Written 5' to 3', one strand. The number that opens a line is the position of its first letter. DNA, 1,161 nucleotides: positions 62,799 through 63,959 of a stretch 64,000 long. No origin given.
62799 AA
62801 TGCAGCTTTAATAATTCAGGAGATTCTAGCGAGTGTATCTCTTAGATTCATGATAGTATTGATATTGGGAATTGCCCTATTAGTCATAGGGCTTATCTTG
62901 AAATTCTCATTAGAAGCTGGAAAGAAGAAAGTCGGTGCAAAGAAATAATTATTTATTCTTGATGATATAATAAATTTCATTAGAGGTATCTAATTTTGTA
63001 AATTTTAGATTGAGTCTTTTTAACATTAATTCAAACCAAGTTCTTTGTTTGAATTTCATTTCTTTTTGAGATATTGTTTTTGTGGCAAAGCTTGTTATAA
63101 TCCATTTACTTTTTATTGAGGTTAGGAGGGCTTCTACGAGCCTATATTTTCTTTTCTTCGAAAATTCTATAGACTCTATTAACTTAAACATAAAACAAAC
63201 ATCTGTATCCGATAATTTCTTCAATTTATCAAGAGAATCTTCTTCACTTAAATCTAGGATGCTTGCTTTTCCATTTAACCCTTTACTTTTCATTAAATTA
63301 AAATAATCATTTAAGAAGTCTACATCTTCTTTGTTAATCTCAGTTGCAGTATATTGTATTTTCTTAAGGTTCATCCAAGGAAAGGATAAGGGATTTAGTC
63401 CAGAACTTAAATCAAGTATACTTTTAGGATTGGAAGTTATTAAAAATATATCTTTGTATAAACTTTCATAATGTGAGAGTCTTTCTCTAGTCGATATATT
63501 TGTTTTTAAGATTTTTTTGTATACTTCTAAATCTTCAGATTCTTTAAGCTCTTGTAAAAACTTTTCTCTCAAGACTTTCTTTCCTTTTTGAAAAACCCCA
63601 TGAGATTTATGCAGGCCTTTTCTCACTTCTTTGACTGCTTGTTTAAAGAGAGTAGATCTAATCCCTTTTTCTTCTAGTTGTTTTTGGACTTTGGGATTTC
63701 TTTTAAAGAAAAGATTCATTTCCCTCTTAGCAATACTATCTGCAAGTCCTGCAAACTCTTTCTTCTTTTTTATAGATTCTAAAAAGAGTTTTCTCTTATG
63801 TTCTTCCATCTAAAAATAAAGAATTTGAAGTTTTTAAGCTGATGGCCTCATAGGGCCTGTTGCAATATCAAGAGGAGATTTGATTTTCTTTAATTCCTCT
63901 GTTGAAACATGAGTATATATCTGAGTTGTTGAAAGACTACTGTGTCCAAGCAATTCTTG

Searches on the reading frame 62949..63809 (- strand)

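Call 9: search_protein_families(library=pfam, proteins=[window:62949-63809:-], max_evalue=0.001)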
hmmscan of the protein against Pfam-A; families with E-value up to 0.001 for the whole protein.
window:62949-63809:- (286 aa): 1 family
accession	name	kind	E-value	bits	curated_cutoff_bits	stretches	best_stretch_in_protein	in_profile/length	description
PF07091.17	FmrO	-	2.6e-17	63.5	27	1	98-278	78-250/255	Ribosomal RNA methyltransferase (FmrO)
